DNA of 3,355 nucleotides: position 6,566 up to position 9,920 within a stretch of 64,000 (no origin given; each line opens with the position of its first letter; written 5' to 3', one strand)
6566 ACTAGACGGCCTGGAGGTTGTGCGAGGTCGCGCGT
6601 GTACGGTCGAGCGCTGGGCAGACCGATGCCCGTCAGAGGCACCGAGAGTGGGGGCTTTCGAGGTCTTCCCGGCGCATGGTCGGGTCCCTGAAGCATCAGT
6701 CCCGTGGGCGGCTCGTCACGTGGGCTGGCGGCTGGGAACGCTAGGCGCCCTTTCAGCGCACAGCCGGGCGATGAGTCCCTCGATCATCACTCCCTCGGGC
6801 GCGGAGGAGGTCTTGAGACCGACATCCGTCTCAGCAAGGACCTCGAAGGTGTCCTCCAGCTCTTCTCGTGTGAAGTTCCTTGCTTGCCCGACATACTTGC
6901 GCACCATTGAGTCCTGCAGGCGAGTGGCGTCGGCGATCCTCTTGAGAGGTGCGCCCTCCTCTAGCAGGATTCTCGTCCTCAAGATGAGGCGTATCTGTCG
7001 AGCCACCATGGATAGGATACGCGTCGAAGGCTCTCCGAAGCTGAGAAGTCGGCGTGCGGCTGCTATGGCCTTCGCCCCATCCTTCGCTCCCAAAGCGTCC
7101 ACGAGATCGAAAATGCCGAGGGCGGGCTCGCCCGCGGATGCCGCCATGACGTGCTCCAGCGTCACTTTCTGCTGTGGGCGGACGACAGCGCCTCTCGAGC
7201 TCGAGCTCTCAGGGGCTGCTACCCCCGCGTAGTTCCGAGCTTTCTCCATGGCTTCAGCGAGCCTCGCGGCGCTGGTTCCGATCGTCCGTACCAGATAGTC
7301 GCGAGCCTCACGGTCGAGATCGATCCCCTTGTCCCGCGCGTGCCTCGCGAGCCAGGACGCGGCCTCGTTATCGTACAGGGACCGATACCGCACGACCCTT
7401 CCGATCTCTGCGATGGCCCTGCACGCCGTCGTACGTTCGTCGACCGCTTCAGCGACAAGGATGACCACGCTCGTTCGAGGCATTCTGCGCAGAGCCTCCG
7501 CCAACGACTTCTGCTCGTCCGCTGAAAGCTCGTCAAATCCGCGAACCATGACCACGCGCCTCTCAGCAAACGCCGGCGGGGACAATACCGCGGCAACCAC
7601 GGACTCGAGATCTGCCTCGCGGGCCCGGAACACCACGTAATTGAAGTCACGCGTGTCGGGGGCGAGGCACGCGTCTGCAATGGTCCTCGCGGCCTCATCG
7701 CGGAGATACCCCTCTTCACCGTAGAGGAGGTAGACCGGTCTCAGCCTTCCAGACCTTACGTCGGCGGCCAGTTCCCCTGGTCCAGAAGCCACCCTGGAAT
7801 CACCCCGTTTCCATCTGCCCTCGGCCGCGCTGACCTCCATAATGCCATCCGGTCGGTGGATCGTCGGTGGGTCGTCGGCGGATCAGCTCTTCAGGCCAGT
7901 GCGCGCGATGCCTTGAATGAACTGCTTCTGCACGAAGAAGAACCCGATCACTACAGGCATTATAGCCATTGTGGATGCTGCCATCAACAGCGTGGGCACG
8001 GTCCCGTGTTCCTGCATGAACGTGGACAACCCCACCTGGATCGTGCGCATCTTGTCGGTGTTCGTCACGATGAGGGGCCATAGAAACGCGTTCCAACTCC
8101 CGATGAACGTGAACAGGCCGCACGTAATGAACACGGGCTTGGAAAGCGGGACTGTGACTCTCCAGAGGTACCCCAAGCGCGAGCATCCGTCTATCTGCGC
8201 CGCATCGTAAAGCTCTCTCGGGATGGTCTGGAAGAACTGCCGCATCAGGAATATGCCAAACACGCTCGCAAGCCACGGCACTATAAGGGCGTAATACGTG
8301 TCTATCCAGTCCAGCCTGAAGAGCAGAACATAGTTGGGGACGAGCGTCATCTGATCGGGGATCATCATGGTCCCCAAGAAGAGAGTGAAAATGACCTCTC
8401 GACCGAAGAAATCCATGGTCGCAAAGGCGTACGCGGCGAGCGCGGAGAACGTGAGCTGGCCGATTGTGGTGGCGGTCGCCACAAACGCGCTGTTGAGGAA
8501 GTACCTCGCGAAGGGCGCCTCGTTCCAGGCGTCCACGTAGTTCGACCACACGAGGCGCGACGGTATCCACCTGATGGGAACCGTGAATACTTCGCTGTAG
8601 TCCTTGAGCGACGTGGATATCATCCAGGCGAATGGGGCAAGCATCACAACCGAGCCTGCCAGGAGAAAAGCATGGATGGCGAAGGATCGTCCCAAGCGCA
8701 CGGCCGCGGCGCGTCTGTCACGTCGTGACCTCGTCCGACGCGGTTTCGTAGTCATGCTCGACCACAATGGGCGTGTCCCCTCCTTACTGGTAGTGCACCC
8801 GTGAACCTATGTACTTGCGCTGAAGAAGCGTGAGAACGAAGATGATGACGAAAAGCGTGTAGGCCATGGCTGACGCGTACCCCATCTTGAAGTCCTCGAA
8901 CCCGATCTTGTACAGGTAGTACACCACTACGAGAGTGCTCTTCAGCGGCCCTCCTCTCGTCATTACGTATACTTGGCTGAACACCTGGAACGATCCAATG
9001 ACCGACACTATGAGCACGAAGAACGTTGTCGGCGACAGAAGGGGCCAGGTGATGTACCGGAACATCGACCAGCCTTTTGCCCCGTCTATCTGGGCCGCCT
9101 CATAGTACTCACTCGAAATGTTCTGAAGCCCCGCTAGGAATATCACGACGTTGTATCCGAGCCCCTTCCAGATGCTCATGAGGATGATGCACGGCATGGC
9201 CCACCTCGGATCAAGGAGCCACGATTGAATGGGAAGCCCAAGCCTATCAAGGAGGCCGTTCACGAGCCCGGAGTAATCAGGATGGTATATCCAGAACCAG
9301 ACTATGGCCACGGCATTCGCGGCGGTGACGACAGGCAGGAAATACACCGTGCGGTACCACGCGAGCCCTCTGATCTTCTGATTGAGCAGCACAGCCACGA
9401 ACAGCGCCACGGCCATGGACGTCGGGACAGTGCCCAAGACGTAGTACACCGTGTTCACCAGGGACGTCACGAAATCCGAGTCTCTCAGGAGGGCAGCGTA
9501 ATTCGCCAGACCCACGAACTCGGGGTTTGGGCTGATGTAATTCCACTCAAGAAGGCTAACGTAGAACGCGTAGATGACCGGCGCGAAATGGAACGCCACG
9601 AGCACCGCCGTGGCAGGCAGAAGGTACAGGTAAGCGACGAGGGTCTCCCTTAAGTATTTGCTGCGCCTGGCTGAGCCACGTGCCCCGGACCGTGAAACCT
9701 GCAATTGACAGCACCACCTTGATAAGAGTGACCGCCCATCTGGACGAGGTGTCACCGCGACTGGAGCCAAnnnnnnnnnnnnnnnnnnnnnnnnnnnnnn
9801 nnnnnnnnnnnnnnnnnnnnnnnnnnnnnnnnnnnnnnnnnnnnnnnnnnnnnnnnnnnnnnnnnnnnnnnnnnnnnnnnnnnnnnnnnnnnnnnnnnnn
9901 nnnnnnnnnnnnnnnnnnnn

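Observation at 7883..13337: Sugar-type ABC importer operon carrying a 734-aa secreted PHP/CehA-family multidomain protein between its SBP and permease genes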

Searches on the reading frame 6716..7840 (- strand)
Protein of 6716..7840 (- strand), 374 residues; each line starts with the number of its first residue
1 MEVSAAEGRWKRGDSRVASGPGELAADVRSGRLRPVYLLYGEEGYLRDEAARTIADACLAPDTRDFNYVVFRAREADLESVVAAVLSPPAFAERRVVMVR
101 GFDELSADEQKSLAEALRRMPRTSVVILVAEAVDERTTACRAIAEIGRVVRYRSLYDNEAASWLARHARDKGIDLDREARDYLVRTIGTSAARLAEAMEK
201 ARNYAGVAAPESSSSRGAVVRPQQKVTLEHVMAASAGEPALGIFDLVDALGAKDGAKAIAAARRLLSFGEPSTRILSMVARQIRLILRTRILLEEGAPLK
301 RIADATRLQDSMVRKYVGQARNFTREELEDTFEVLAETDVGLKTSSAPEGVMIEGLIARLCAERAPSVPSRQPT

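Call 3: search_protein_families(library=pfam, proteins=[window:6716-7840:-], max_evalue=0.01)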
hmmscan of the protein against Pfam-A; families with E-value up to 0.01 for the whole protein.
window:6716-7840:- (374 aa): 3 families
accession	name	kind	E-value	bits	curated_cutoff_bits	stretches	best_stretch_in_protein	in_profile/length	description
PF21694.2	DNA_pol3_delta_C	-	3.5e-25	88.8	27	1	243-359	4-120/121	DNA polymerase III delta subunit, C-terminal domain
PF06144.19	DNA_pol3_delta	-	1.4e-13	51.4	21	1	37-147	1-118/124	DNA polymerase III, delta subunit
PF22688.2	Hda_lid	-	0.0062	16.9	27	0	157-200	1-44/65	Hda, lid domain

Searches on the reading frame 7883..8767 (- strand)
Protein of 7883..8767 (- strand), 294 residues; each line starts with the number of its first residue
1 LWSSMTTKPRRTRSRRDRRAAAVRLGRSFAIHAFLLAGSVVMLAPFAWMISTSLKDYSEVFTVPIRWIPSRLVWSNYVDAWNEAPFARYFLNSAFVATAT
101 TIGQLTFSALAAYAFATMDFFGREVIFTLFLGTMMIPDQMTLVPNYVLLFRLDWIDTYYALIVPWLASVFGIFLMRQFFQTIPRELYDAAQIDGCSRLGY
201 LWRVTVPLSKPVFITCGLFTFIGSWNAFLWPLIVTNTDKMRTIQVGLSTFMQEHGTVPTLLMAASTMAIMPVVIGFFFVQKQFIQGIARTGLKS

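Call 3: search_protein_families(library=pfam, proteins=[window:7883-8767:-], max_evalue=0.01)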
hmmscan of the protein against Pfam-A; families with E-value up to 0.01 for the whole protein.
window:7883-8767:- (294 aa): 1 family
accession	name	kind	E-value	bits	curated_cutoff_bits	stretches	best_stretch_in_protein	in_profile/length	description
PF00528.27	BPD_transp_1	-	9.2e-16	58.5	26.4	1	108-287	5-182/184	Binding-protein-dependent transport system inner membrane component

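Call 4: search_protein_families(library=ncbifam, proteins=[window:7883-8767:-], max_evalue=0.01)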
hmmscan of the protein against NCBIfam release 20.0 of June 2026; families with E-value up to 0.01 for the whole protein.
window:7883-8767:- (294 aa): 10 families
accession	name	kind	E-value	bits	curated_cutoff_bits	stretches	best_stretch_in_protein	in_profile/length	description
NF008210.0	PRK10973.1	equivalog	7.8e-45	153.7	297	1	29-288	10-277/281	sn-glycerol-3-phosphate ABC transporter permease UgpE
NF040932.1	ABC_arch_GlcU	equivalog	5e-35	121.4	340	1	36-291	10-268/272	glucose ABC transporter permease GlcU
NF008231.0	PRK10998.1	equivalog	3.8e-21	75.9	261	1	29-293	14-295/296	maltose ABC transporter permease MalG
TIGR01581.1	Mo_ABC_porter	hypoth_equivalog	4e-08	33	210.3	1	93-269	26-216/225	ABC transporter permease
NF040931.1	ABC_arch_GlcT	equivalog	2.7e-05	23.9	360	1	160-277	147-262/278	glucose ABC transporter permease GlcT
NF008232.0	PRK10999.1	equivalog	4.6e-05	22.3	392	1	163-228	382-447/520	maltose ABC transporter permease MalF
NF006939.0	PRK09421.1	equivalog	7.5e-05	22.2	262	0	175-274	112-209/230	molybdate ABC transporter permease subunit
NF040839.1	tungstate_WtpB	equivalog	8.8e-05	22.2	340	1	86-223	42-192/251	tungstate ABC transporter permease WtpB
TIGR02141.1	modB_ABC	equivalog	0.00034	20.3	182.6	1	96-252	6-178/208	molybdate ABC transporter permease subunit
NF007047.0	PRK09500.1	equivalog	0.00052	19.7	326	1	42-236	18-208/257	spermidine/putrescine ABC transporter permease PotC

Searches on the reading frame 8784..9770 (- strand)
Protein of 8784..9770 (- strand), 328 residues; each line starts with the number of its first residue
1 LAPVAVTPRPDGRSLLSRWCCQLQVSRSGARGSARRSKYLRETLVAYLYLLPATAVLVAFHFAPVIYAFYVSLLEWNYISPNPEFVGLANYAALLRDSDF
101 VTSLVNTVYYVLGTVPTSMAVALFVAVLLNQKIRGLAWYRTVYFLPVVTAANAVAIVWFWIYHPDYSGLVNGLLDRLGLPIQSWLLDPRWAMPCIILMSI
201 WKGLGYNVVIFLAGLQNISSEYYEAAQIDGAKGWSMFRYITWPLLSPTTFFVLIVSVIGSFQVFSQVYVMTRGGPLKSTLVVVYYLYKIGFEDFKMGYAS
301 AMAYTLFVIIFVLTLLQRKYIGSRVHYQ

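Call 3: search_protein_families(library=pfam, proteins=[window:8784-9770:-], max_evalue=0.01)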
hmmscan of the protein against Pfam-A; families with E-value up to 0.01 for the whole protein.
window:8784-9770:- (328 aa): 1 family
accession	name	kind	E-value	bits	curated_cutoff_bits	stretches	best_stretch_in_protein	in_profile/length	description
PF00528.27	BPD_transp_1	-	2.9e-19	69.9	26.4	1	92-318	8-176/184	Binding-protein-dependent transport system inner membrane component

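Call 4: search_protein_families(library=ncbifam, proteins=[window:8784-9770:-], max_evalue=0.01)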
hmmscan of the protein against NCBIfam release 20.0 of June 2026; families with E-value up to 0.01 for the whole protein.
window:8784-9770:- (328 aa): 20 families
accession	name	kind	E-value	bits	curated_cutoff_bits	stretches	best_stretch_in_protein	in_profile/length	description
NF007852.0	PRK10561.1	equivalog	7.5e-42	144.2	335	1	39-328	7-295/295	sn-glycerol-3-phosphate ABC transporter permease UgpA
NF040931.1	ABC_arch_GlcT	equivalog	3e-31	109.1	360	1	54-311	5-261/278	glucose ABC transporter permease GlcT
NF008232.0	PRK10999.1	equivalog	9.9e-22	77.3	392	1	86-319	265-513/520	maltose ABC transporter permease MalF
TIGR03262.1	PhnU2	equivalog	7.8e-09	34.7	593.25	1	65-305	17-243/546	putative 2-aminoethylphosphonate ABC transporter permease subunit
NF006956.0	PRK09433.2-5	equivalog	6.5e-07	28.3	984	1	121-317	81-268/543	thiamine/thiamine pyrophosphate ABC transporter permease ThiP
TIGR02140.1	permease_CysW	equivalog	7.6e-07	28.9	329.1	1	86-324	31-258/261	sulfate ABC transporter permease subunit CysW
NF006955.0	PRK09433.2-3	equivalog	4.9e-06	25.4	801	1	117-315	67-257/543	thiamine/thiamine pyrophosphate ABC transporter permease ThiP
TIGR01253.1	thiP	equivalog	7.3e-06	25.3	395.1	1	111-320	57-257/519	thiamine/thiamine pyrophosphate ABC transporter permease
NF008620.0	PRK11602.1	equivalog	1.8e-05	24.1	442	1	86-325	48-276/291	sulfate/thiosulfate ABC transporter permease CysW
NF006953.0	PRK09433.1-4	equivalog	2.4e-05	23.4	970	1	90-318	42-262/536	thiamine/thiamine pyrophosphate ABC transporter permease ThiP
NF008231.0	PRK10998.1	equivalog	2.9e-05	23.8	261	1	197-319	163-283/296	maltose ABC transporter permease MalG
NF008208.0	PRK10971.1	equivalog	4.4e-05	23.1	415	1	204-321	152-266/277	sulfate/thiosulfate ABC transporter permease CysT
NF011624.0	PRK15050.1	equivalog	6.1e-05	22.3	247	1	38-313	16-278/297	2-aminoethylphosphonate ABC transporter permease subunit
NF006954.0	PRK09433.1-5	equivalog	6.3e-05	21.8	821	1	78-316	30-252/530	thiamine/thiamine pyrophosphate ABC transporter permease ThiP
TIGR00969.1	3a0106s02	subfamily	6.9e-05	22.4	240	1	66-318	25-266/272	sulfate ABC transporter permease subunit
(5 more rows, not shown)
